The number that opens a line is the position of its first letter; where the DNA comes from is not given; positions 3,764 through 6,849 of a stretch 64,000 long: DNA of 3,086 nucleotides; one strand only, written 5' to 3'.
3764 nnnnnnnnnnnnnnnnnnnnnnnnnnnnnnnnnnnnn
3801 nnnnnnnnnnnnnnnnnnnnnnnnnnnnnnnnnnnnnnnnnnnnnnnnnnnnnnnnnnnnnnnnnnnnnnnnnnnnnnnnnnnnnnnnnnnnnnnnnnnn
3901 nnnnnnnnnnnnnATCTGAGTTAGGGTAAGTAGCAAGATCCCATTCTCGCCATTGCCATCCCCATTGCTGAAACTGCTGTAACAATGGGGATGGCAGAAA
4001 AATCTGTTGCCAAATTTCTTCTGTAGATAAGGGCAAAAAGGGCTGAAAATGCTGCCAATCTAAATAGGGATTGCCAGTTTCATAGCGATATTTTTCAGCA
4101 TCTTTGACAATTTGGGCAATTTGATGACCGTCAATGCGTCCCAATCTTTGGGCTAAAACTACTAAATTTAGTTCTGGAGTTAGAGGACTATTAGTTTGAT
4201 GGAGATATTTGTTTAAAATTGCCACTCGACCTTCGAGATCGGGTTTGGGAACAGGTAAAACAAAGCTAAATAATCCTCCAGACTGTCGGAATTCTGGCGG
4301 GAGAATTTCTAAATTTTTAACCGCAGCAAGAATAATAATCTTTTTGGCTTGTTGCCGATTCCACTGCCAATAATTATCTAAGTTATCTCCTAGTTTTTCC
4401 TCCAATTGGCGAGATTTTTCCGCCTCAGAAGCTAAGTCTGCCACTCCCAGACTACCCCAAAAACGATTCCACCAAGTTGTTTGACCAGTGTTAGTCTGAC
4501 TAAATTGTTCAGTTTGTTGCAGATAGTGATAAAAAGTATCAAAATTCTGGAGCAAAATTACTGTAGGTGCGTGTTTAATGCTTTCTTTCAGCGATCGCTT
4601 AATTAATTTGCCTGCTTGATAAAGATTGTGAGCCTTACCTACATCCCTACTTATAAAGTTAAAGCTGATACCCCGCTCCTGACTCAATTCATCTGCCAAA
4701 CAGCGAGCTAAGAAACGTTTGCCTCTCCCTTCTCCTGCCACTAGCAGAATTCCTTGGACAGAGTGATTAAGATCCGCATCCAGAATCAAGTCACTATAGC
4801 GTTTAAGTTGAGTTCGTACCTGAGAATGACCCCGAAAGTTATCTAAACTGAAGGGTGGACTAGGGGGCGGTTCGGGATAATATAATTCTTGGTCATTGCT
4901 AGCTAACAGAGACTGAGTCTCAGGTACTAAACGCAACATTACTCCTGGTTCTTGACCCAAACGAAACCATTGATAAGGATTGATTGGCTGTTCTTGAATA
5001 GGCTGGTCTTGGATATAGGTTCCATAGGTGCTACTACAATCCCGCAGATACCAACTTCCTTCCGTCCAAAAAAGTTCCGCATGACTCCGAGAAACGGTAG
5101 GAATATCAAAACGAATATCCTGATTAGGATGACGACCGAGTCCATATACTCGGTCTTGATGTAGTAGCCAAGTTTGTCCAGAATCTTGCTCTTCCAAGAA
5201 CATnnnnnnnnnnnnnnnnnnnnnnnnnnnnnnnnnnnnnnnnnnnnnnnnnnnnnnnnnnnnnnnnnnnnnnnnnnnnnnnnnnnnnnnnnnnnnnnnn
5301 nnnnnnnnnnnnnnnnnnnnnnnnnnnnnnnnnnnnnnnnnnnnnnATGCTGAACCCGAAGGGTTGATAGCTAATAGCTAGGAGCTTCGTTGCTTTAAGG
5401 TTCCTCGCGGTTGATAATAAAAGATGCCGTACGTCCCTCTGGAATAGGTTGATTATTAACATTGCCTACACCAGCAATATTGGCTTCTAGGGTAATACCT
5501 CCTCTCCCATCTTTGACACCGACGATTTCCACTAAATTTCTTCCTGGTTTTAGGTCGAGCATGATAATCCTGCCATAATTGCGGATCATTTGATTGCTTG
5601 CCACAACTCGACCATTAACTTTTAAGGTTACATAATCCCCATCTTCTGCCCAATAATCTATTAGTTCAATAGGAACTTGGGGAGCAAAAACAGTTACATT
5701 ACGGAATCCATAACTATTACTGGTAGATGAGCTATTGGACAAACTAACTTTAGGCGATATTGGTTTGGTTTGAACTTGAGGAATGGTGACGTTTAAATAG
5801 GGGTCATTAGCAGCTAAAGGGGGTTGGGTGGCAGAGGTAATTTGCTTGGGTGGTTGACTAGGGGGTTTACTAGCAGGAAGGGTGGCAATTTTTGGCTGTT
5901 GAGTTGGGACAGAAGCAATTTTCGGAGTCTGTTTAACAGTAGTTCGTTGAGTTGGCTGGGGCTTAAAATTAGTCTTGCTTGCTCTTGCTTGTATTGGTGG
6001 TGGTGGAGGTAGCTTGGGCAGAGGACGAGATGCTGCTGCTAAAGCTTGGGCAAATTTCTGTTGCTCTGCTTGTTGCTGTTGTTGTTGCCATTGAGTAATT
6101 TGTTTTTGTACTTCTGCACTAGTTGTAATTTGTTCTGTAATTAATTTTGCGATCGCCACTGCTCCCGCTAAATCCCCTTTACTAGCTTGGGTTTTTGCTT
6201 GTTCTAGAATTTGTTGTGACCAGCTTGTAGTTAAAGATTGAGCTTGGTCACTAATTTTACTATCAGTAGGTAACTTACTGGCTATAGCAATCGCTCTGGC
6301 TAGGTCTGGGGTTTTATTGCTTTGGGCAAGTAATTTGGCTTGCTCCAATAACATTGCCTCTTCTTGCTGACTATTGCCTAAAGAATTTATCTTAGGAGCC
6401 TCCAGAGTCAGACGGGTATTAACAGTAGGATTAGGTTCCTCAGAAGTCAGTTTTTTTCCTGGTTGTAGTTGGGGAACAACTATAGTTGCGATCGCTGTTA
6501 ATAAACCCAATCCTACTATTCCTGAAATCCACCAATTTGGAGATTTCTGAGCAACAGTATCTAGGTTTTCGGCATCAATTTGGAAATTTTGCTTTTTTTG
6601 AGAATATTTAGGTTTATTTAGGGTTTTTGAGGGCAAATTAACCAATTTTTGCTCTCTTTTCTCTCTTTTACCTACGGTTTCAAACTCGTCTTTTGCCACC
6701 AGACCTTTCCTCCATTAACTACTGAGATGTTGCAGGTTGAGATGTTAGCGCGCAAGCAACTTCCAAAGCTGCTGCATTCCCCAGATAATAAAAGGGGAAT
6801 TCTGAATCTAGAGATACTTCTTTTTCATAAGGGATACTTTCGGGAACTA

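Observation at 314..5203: Six AAA+ modules in one polypeptide behind an FHA domain: a possible single-chain pseudo-hexameric ATPase read out by phosphothreonine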

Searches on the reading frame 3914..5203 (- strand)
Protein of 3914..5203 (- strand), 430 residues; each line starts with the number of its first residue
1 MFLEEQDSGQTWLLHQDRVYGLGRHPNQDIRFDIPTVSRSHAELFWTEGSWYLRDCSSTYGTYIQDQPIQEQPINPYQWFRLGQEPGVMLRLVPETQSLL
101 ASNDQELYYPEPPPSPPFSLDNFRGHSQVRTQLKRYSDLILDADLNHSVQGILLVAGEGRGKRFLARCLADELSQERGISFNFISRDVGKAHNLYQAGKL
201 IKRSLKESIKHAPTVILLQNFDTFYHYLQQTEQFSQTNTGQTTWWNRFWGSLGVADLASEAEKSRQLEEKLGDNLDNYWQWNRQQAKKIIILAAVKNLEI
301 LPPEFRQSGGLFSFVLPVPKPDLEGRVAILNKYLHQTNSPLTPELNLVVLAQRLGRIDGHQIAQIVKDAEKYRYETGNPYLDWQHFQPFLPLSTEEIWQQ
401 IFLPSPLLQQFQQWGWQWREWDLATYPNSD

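Call 37: search_protein_representatives(protein=window:3914-5203:-)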
Query: 430 residues. Proteins with E-value up to 0.001 (for the whole library): 2923; up to 1e-10: 116; up to 1e-30: 7. The best 150 are listed.
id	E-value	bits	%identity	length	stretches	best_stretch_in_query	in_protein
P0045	5.4e-185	631.6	57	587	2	1-426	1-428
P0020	2.7e-168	576.6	47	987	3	1-425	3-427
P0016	3.0e-151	520.4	43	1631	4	6-424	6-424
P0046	7.4e-94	331.2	47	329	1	1-332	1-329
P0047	1.5e-85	303.9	68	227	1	130-341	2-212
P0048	1.9e-34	135.5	63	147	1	1-97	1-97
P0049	1.3e-32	129.4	73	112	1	130-218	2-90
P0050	2.6e-30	121.8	36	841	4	346-426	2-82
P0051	1.6e-23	99.4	33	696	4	21-86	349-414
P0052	7.5e-22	93.9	33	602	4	22-98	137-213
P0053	6.1e-19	84.3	36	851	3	16-68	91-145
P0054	1.4e-18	83.1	34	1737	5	20-71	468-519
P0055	2.9e-18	82.1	36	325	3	21-84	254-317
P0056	2.9e-18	82.1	32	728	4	22-101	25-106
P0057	5.4e-17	77.9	34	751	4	7-103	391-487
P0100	2.7e-12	62.4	29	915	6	121-223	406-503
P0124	2.0e-11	59.6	29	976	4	20-84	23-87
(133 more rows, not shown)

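Call 41: find_related_loci(query=A3, collection=genome_contigs, flank=10000)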
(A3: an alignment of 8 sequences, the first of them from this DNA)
Query A3 (430 aa) in genome_contigs; peptide patterns used: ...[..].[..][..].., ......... (x = any residue, [..] = any of these).
60 stretches matched a pattern; 22 encode a relative of the query (tblastn E <= 1e-3); 22 distinct loci.
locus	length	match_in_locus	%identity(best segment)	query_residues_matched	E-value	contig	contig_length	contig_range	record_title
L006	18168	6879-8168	91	1-430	0e+0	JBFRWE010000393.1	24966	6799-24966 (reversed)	MAG: Xenococcaceae cyanobacterium isolate 09_out_wi_poop_bin.12 09outWiPooB12_c_000002243501, whole genome shotgun seque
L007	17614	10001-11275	68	1-425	0e+0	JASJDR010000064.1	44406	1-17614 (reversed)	MAG: Xenococcus sp. MO_188.B8 MO_188.c_895, whole genome shotgun sequence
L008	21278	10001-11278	61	1-424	3e-178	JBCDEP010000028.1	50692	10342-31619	MAG: Cyanobacteria bacterium P01_G01_bin.67 k141_3034761_length_50692_cov_23.0000, whole genome shotgun sequence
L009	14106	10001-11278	61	1-424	9e-171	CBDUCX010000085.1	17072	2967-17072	MAG TPA_asm: uncultured Pleurocapsa sp. isolate ERR2431958_binner13_Refined_38 genome assembly, contig: ERZ23878668.497,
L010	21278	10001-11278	63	1-424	7e-169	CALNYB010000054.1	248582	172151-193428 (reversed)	MAG: Cyanobacteriota bacterium isolate HOU_bin.0041 genome assembly, contig: contig_12234, whole genome shotgun sequence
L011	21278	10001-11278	59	1-424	1e-166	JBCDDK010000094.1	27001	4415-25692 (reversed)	MAG: Cyanobacteria bacterium P01_G01_bin.39 k141_1704184_length_27001_cov_33.9902, whole genome shotgun sequence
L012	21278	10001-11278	57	1-424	1e-163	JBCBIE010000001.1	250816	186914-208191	MAG: Cyanobacteria bacterium J06621_8 NODE_16_length_250816_cov_46.927409, whole genome shotgun sequence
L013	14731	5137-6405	58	1-425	5e-164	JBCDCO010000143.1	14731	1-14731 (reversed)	MAG: Cyanobacteria bacterium P01_G01_bin.19 k141_1120543_length_14731_cov_29.9402, whole genome shotgun sequence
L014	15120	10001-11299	55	1-425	2e-155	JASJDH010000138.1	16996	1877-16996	MAG: Leptolyngbyaceae cyanobacterium MO_188.B28 MO_188.c_3448, whole genome shotgun sequence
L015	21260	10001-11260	55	1-424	2e-151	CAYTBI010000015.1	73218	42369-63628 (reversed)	MAG TPA_asm: uncultured bacterium isolate SRP128890_co1_5 genome assembly, contig: NODE_599_length_73218_cov_8.674808, w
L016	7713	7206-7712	93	1-169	5e-96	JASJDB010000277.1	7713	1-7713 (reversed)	MAG: Xenococcaceae cyanobacterium MO_167.B52 MO_167.c_6995, whole genome shotgun sequence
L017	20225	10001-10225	41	10-84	8e-11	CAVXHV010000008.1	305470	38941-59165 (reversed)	MAG: uncultured Planctomycetota bacterium isolate MFD04463.bin.2.228 genome assembly, contig: contig_34985, whole genome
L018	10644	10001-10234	32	7-83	2e-9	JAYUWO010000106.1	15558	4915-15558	MAG: Arenimonas sp. isolate GL124_UP_metabinner_39 GL124_UP_metabinner_39_105, whole genome shotgun sequence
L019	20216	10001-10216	35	14-84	1e-8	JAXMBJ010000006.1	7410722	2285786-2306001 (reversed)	MAG: Pirellulales bacterium isolate STL-PLA33 C1.16.fa-6, whole genome shotgun sequence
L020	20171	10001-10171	42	14-70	2e-8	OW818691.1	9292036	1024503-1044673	metagenome genome assembly, chromosome: 1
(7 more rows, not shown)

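Call 57: search_protein_families(library=pfam, proteins=[P0100, P0124, P0050], max_evalue=0.00001)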
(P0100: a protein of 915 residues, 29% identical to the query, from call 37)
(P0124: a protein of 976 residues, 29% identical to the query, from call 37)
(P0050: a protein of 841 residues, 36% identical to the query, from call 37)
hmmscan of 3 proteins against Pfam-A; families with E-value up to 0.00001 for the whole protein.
P0100 (915 aa): 30 families (the best 25 are shown)
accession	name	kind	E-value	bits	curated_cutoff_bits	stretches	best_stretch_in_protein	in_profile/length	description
PF00004.35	AAA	-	6e-118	389.5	21.2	3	701-831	1-130/131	ATPase family associated with various cellular activities (AAA)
PF05496.18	RuvB_N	-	1e-22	81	27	1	168-243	30-98/159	Holliday junction DNA helicase RuvB P-loop domain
PF13191.12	AAA_16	-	1.2e-17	65.3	32.6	0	425-529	12-128/167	AAA ATPase domain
PF13207.12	AAA_17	-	1.3e-14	55.1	27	0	440-479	1-38/136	AAA domain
PF13671.12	AAA_33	-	2.2e-14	54.4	27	0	701-840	2-111/143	AAA domain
PF06068.19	TIP49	-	2.3e-13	50.5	23.8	0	167-209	46-90/347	TIP49 P-loop domain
PF13479.12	AAA_24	-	2.4e-13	50.8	27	0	701-816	5-138/195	AAA domain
PF13401.12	AAA_22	-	3.2e-13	50.6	27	0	701-793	8-80/130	AAA domain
PF01695.23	IstB_IS21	-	8.2e-13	48.8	24.1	0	172-245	93-169/238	IstB-like ATP binding protein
PF07728.20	AAA_5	-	1e-12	48.7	22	0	174-243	2-80/139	AAA domain (dynein-related subfamily)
PF13238.12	AAA_18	-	1.4e-12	48.7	29.4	0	701-807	1-99/128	AAA domain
PF20720.3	nSTAND3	-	2.2e-12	47.4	27.2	0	699-847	18-154/155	Novel STAND NTPase 3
PF13086.12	AAA_11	-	4.4e-12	46.8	27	0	437-461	20-44/257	AAA domain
PF00910.28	RNA_helicase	-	2.6e-10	41.2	21.5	0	174-210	1-37/105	RNA helicase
PF13173.12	AAA_14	-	2.9e-10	40.7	27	0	437-504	5-74/129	AAA domain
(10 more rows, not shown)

P0124 (976 aa): 15 families
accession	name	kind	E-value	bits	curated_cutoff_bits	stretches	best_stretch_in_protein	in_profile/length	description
PF00004.35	AAA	-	1.4e-80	268.6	21.2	2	753-881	1-130/131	ATPase family associated with various cellular activities (AAA)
PF17862.7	AAA_lid_3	-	1.8e-25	88.6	27.2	2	626-670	1-44/45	AAA+ lid domain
PF00498.31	FHA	-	3.6e-17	63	20.7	1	23-86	1-67/67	FHA domain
PF05496.18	RuvB_N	-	2.7e-16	60.2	27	2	446-549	12-105/159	Holliday junction DNA helicase RuvB P-loop domain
PF16697.10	Yop-YscD_cpl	-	1e-15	58.2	33.2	1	13-94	9-92/94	Inner membrane component of T3SS, cytoplasmic domain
PF07728.20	AAA_5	-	7.3e-12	45.9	22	0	472-510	2-43/139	AAA domain (dynein-related subfamily)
PF13191.12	AAA_16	-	1.5e-10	42.2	32.6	0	463-496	18-51/167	AAA ATPase domain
PF13401.12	AAA_22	-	3.2e-08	34.4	27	0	472-506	8-45/130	AAA domain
PF13173.12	AAA_14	-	5.7e-08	33.3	27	0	752-824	4-77/129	AAA domain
PF06068.19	TIP49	-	1e-06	28.7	23.8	0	470-515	51-98/347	TIP49 P-loop domain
PF13521.12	AAA_28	-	1.6e-06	28.9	27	0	472-512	2-42/164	AAA domain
PF03215.21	Rad17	-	1.7e-06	28.5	23.8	0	444-538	30-113/186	Rad17 P-loop domain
PF00910.28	RNA_helicase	-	3.1e-06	28.1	21.5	0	753-785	1-27/105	RNA helicase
PF20720.3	nSTAND3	-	4.3e-06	26.9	27.2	0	469-495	17-43/155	Novel STAND NTPase 3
PF13207.12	AAA_17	-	8e-06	26.6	27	0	756-808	1-52/136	AAA domain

P0050 (841 aa): 30 families (the best 25 are shown)
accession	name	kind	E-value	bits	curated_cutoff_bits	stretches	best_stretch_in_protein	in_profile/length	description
PF00004.35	AAA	-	2.2e-90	300.3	21.2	3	621-749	1-130/131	ATPase family associated with various cellular activities (AAA)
PF13191.12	AAA_16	-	4.8e-18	66.7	32.6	0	600-722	8-135/167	AAA ATPase domain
PF07728.20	AAA_5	-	1e-15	58.4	22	0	91-160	2-79/139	AAA domain (dynein-related subfamily)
PF13401.12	AAA_22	-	1e-13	52.2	27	0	91-125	8-45/130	AAA domain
PF13238.12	AAA_18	-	1.7e-13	51.6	29.4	0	91-116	1-25/128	AAA domain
PF13521.12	AAA_28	-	1.3e-12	48.7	27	0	91-116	2-27/164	AAA domain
PF13671.12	AAA_33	-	5.5e-11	43.4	27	0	91-146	2-54/143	AAA domain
PF14532.12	Sigma54_activ_2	-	9.7e-11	42.5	25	0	378-447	23-81/138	Sigma-54 interaction domain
PF20720.3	nSTAND3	-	1.8e-10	41.1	27.2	0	621-643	20-42/155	Novel STAND NTPase 3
PF05496.18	RuvB_N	-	1.9e-10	41.2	27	0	621-695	36-102/159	Holliday junction DNA helicase RuvB P-loop domain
PF13173.12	AAA_14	-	2.5e-10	40.9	27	0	91-159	5-74/129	AAA domain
PF07724.20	AAA_2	-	1e-09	39.1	27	0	424-473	64-102/166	AAA domain (Cdc48 subfamily)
PF02367.23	TsaE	-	2.3e-09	37.7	26.6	0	64-115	8-48/128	Threonylcarbamoyl adenosine biosynthesis protein TsaE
PF06414.18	Zeta_toxin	-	4.2e-09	36.6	22.3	0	86-125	14-55/199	Zeta toxin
PF12775.13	AAA_7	-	9e-09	35.6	25.8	0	614-710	29-131/181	P-loop containing dynein motor region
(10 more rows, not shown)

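Call 58: predict_structure(alignment_id=A3)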
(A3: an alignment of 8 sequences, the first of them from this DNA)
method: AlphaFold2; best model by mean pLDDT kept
length: 430 residues; sequences in the alignment: 8
mean_pLDDT: 61.7   pTM: 0.30
mean pLDDT of the five models: 61.7, 58.2, 58.0, 57.1, 54.2
residues with pLDDT >= 90: 50; 70-90: 127; 50-70: 97; < 50: 156
segments of 3 or more residues with pLDDT < 50: 101-115, 143-147, 156-158, 188-202, 208-215, 217-319, 428-430
pLDDT, mean of each block of 10 residues (from residue 1): 87 86 84 87 92 92 92 93 90 73 45 51 56 55 48 51 60 64 53 41 49 46 35 33 29 29 34 35 29 33 35 30 74 80 85 75 85 88 88 59 69 77 59
secondary structure, 60 per line:
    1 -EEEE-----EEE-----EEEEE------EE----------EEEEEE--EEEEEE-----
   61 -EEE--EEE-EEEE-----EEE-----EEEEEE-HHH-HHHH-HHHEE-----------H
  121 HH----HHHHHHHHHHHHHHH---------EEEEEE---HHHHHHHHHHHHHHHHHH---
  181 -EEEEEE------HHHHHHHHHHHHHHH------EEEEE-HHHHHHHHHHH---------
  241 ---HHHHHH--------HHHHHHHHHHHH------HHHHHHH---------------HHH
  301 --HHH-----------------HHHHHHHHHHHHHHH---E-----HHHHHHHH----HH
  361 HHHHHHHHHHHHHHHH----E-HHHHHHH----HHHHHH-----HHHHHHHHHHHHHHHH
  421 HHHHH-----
elements in order: E2-5 E11-13 E19-23 E42-47 E50-55 E62-64 E67-69 E71-74 E80-82 E88-93 H99-102 H127-141 E151-156 H160-177 E182-187 H194-208 E215-219 H221-231 H244-249 H258-269 H276-282 H323-337 H347-354 H359-376 H383-389 H394-399 H405-425

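Call 61: fold_search(model_id=the predicted structure, library=pdb)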
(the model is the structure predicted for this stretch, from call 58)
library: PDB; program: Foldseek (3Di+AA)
matches with E <= 10: 1708; with E <= 0.001: 588
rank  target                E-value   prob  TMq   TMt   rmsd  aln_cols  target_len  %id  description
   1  8jrt_F                9.8e-08  1.00  0.18  0.19  23.8       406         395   13  Cryo-EM structure of human 26S proteasomal RP subcomplex (Ea state) bound to K11/K48-branched ubiquitin (Ub) chain com (released 2024-12-18)
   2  3oun_A                1.4e-07  1.00  0.19  0.87   1.5        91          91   30  Crystal structure of the FhaA FHA domain complexed with the intracellular domain of Rv3910 (released 2012-02-08)
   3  6ccd                  1.4e-07  1.00  0.20  0.80   2.3        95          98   22  The crystal structure of Mycobacterium tuberculosis Rv1747 FHA-1 (released 2018-06-20)
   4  3poa_A                1.5e-07  1.00  0.20  0.83   2.0        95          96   30  Structural and functional analysis of phosphothreonine-dependent FHA domain interactions (released 2011-01-26)
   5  7rj3_C                1.6e-07  1.00  0.20  0.82   1.6        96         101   28  Crystal Structure of the Forkhead Associated (FHA) Domain of the Glycogen Accumulation Regulator (GarA) from Mycobacte (released 2021-07-28)
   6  9w39_F                1.6e-07  1.00  0.18  0.20  23.0       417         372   14  Structure of human 26S proteasome complexed with midnolin, 19S proteasome with Ubl bound (released 2026-04-01)
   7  8usb_F                2.0e-07  1.00  0.18  0.21  22.3       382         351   13  Non-substrate-engaged human 26S proteasome with Nub1/FAT10 bound to Rpn1 (released 2024-11-06)
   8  3po8                  2.7e-07  1.00  0.20  0.81   2.1        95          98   30  Structural and functional analysis of phosphothreonine-dependent FHA domain interactions (released 2011-01-26)
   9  6i2r_B                2.9e-07  1.00  0.20  0.87   1.7        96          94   29  Crystal structure of the SucA domain of Mycobacterium smegmatis KGD (alpha-ketoglutarate decarboxylase), mutant R802A, (released 2019-05-22)
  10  5l4g_M                2.9e-07  1.00  0.18  0.19  22.8       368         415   14  The human 26S proteasome at 3.9 A (released 2016-09-07)
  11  5gjq_I                3.2e-07  1.00  0.19  0.22  22.6       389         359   16  Structure of the human 26S proteasome bound to USP14-UbAl (released 2016-08-17)
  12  6i2r_D                3.4e-07  1.00  0.20  0.88   1.7        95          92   29  Crystal structure of the SucA domain of Mycobacterium smegmatis KGD (alpha-ketoglutarate decarboxylase), mutant R802A, (released 2019-05-22)
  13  7rj3_A                3.9e-07  1.00  0.20  0.79   1.6        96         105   28  Crystal Structure of the Forkhead Associated (FHA) Domain of the Glycogen Accumulation Regulator (GarA) from Mycobacte (released 2021-07-28)
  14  6i2q_B                3.9e-07  1.00  0.20  0.85   1.7        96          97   29  Crystal structure of the wild-type SucA domain of Mycobacterium smegmatis KGD (alpha-ketoglutarate decarboxylase), in  (released 2019-05-22)
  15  9nkg_C                3.9e-07  1.00  0.16  0.18  21.2       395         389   14  Structure of substrate engaged MIDN-bound human 26S proteasome, EB-MIDN (Composite map) (released 2025-05-07)
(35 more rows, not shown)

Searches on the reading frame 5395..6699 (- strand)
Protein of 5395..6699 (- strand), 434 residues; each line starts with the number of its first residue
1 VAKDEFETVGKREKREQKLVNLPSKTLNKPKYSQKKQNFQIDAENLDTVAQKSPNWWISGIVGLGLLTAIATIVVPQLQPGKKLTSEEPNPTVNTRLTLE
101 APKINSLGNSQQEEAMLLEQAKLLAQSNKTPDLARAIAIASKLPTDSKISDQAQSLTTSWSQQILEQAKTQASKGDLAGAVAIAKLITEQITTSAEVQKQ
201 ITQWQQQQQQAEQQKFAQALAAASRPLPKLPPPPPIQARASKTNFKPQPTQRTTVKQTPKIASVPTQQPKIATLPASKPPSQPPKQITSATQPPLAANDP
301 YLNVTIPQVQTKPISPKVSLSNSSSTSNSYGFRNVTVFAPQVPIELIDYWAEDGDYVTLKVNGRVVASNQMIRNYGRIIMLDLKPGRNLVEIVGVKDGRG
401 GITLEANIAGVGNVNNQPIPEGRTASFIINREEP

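Call 7: search_protein_families(library=pfam, proteins=[window:5395-6699:-], max_evalue=0.01)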
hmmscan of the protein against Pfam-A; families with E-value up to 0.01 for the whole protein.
window:5395-6699:- (434 aa): 0 families

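Call 23: search_protein_families(library=padloc, proteins=[window:5395-6699:-], max_evalue=0.001)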
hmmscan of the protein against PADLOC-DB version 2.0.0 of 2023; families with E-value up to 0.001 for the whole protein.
window:5395-6699:- (434 aa): 0 families

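Call 53: search_protein_families(library=ncbifam, proteins=[window:5395-6699:-], max_evalue=1)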
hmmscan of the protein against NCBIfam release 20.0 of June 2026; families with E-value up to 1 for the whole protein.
window:5395-6699:- (434 aa): 1 family
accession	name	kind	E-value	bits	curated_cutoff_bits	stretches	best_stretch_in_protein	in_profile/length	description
NF040658.1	Myxo_OME_TraC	equivalog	0.0067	15.1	500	1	135-209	59-130/602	outer membrane exchange accessory lipoprotein TraC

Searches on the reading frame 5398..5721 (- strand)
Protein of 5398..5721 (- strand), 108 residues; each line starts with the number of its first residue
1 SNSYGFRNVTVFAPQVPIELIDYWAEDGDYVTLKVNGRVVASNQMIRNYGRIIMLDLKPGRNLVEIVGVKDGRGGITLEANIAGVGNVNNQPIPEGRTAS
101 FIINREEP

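Call 54: search_solved_structures(query=window:5398-5721:-, max_evalue=10)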
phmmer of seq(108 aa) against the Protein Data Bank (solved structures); distinct sequences matched with E-value up to 10: 3.
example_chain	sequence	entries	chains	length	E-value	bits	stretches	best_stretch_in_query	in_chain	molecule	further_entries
7wss_A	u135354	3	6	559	0.11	15.8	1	29-91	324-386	Microbial collagenase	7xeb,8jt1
6ner_A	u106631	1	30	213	0.14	15.5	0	15-42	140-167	BMC-H tandem fusion protein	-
8qz1_C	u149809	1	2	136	0.47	13.8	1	23-76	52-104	Nanobody 58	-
